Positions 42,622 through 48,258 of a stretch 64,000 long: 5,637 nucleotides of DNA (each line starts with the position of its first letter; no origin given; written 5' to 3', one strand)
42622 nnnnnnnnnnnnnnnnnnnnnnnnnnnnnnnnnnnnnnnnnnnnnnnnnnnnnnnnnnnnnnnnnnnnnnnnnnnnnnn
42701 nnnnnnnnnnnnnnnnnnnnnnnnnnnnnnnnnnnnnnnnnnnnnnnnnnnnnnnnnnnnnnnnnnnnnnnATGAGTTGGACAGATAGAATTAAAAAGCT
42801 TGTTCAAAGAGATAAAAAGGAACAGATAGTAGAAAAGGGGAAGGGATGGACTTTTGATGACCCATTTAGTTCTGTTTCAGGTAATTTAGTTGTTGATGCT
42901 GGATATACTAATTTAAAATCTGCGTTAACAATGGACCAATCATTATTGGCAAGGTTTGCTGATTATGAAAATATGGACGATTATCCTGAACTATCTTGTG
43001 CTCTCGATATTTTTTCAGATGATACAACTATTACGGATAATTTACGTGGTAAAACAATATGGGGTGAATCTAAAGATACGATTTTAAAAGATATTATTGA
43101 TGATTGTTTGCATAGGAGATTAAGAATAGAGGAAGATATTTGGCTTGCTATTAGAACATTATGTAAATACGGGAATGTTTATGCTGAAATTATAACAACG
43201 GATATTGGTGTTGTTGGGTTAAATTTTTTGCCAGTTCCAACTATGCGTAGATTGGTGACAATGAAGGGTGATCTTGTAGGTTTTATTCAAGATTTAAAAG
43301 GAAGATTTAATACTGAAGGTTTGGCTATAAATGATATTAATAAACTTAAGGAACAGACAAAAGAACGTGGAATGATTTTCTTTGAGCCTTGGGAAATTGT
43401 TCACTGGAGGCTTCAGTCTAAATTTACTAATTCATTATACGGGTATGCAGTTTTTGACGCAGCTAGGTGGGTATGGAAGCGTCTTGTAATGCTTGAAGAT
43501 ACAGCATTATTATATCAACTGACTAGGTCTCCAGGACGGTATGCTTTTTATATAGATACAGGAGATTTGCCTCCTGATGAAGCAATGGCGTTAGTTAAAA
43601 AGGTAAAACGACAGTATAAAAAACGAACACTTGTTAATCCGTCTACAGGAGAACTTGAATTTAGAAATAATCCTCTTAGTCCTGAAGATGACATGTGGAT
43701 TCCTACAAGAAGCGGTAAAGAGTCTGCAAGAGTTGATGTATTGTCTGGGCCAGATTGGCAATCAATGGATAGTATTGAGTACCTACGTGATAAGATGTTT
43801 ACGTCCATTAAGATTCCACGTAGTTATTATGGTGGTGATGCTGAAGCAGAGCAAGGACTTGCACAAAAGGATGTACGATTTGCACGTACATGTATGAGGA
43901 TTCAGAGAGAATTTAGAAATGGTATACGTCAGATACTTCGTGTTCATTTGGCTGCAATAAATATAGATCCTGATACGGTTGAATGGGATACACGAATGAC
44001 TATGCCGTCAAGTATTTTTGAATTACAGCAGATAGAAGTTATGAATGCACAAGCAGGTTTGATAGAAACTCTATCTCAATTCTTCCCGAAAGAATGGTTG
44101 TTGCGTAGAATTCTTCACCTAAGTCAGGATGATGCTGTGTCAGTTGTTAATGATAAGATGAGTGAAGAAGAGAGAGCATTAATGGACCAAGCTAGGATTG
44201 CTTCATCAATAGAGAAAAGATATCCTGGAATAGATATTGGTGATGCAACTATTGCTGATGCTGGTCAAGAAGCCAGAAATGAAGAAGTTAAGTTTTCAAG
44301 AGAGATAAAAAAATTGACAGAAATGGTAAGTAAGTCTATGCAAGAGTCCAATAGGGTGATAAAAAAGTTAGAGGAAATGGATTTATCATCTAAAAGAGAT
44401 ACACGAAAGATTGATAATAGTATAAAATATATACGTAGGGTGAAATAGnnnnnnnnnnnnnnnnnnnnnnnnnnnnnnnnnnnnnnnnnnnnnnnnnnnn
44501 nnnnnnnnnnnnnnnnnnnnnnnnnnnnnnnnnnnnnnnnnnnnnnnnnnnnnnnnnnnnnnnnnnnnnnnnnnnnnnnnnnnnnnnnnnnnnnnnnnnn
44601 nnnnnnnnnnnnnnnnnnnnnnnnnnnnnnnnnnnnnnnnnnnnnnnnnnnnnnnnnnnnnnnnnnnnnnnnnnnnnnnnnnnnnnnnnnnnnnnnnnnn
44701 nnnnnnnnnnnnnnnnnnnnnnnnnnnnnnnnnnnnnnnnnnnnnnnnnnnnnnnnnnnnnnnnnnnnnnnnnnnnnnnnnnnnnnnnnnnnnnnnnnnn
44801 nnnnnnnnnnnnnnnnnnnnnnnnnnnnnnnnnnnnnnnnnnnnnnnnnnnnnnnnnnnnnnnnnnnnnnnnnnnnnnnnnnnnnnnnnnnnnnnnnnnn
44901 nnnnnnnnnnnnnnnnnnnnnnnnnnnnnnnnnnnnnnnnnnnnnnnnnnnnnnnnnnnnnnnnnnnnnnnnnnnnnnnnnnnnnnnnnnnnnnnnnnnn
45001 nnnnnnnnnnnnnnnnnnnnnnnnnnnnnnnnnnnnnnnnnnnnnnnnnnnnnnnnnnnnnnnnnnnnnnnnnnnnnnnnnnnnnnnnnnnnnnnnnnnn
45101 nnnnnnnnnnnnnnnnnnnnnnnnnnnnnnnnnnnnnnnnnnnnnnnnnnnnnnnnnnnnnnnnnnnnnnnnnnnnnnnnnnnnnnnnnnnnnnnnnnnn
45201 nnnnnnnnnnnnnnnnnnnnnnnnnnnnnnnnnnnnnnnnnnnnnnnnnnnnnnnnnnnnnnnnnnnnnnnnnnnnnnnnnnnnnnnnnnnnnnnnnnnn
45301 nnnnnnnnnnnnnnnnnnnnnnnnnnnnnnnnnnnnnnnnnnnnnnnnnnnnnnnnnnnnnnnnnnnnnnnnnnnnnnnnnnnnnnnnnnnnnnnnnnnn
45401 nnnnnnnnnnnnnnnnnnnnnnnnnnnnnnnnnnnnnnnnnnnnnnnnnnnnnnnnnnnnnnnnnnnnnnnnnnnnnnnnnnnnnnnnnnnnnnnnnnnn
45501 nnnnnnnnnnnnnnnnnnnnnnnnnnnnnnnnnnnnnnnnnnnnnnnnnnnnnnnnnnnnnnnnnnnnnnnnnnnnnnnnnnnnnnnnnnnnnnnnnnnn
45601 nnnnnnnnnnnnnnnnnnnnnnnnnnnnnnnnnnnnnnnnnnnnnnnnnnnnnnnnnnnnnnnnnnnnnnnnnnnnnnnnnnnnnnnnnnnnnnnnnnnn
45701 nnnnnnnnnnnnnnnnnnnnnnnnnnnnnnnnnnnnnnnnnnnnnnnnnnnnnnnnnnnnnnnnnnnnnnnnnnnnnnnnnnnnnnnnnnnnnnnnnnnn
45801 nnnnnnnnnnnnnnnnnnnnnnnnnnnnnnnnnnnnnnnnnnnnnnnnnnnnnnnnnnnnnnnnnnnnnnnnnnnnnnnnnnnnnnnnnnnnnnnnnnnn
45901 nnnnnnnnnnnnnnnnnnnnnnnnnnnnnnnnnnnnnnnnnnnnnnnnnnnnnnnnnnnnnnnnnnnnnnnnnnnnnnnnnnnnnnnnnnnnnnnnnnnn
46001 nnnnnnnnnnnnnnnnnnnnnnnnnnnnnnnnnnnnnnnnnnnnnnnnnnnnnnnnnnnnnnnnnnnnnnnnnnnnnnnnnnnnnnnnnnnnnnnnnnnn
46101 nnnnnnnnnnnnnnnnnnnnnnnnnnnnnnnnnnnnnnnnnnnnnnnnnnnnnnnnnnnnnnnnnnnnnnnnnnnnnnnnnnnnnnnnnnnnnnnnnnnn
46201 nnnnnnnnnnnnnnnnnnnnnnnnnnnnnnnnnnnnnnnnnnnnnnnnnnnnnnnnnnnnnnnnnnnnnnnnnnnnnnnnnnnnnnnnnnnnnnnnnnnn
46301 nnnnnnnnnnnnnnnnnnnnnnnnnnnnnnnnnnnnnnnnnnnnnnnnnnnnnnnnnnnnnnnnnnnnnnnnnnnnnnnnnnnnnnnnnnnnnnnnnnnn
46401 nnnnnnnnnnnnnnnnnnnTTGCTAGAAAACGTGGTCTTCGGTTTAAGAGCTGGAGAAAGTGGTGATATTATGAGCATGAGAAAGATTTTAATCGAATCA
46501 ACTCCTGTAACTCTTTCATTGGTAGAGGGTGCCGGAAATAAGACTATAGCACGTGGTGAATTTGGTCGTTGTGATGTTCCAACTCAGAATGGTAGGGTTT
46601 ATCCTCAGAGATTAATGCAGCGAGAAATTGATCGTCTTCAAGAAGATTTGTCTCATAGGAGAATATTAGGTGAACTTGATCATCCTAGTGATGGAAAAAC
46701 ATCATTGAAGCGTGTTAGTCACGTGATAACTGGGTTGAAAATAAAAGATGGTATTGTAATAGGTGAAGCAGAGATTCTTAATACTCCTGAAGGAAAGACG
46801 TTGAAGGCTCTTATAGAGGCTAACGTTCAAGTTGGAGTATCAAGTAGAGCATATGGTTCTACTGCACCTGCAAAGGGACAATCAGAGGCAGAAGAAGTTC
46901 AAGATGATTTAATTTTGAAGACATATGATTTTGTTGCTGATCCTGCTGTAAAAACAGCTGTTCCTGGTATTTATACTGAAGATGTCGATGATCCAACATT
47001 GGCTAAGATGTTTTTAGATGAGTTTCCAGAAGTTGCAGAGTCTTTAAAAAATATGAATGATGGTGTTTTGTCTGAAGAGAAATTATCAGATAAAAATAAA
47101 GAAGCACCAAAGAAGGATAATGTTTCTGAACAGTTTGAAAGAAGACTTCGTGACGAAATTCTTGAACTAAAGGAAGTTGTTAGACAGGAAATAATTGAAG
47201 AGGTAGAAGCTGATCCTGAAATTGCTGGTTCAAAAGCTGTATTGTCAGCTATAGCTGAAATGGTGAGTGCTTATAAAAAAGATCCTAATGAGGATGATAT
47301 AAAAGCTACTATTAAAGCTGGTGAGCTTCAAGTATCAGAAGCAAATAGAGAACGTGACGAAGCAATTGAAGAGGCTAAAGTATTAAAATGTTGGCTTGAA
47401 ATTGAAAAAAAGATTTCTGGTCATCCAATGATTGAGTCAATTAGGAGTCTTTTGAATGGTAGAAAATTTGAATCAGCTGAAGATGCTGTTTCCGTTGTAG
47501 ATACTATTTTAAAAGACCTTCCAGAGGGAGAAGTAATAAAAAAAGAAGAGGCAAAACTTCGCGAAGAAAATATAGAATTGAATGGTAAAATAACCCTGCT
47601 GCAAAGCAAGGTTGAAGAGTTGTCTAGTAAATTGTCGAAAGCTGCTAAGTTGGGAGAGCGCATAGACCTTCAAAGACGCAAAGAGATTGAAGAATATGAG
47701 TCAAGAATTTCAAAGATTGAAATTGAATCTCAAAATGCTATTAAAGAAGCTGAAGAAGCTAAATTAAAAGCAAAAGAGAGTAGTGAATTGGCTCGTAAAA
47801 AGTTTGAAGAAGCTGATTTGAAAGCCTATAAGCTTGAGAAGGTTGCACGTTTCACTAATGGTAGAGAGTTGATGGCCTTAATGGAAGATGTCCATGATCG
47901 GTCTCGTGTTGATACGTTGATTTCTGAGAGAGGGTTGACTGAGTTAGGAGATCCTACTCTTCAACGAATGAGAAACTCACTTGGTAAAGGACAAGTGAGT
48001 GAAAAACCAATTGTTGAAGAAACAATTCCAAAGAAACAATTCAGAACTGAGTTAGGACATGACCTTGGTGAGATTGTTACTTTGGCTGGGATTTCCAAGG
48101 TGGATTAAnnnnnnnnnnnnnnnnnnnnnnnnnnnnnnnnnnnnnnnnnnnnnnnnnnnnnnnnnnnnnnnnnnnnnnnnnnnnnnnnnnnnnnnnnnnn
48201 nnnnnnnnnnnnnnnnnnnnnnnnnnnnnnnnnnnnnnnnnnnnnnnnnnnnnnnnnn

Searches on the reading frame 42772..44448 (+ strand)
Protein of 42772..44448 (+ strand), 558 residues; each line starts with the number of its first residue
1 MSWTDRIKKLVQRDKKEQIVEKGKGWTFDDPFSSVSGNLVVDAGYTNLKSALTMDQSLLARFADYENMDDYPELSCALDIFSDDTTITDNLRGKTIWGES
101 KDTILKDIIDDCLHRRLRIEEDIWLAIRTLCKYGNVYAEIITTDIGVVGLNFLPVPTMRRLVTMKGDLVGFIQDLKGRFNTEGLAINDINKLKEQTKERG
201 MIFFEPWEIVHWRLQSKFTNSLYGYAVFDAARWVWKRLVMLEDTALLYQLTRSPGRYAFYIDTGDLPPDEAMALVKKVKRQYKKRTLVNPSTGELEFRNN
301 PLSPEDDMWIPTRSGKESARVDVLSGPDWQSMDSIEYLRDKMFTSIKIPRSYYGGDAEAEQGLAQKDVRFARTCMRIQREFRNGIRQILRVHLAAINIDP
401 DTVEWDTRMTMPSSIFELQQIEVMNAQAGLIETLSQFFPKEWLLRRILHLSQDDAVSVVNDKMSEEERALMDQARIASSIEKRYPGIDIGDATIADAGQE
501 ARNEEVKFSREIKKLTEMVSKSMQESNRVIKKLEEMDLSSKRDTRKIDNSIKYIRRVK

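Call 64: search_protein_families(library=pfam, proteins=[window:42772-44448:+], max_evalue=0.001)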
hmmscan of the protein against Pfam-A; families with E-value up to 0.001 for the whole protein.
window:42772-44448:+ (558 aa): 1 family
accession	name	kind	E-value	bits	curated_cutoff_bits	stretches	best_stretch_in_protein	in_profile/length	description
PF07230.16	Portal_T4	-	4e-63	214.1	22.9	1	61-457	4-425/433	Bacteriophage T4-like portal protein (Gp20)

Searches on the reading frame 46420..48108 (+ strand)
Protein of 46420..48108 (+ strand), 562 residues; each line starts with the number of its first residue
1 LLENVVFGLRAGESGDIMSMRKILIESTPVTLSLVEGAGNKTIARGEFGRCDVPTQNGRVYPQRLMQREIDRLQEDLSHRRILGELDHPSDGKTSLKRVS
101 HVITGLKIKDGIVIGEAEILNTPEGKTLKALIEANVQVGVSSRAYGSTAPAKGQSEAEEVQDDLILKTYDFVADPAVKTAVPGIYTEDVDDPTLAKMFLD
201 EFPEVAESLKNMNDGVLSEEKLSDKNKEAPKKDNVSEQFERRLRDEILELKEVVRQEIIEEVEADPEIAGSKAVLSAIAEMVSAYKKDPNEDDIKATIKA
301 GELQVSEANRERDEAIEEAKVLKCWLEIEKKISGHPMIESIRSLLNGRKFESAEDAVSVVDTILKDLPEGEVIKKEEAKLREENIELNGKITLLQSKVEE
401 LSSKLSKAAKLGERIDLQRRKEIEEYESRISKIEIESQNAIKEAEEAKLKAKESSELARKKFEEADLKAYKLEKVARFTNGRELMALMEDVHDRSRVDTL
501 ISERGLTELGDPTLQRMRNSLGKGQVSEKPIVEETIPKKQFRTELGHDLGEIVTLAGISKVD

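Call 64: search_protein_families(library=pfam, proteins=[window:46420-48108:+], max_evalue=0.001)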
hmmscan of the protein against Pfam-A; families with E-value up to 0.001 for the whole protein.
window:46420-48108:+ (562 aa): 1 family
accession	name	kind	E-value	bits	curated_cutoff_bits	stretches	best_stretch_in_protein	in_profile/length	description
PF03420.18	Peptidase_S77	-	1.4e-15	57.7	27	1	42-178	44-184/198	Prohead core protein serine protease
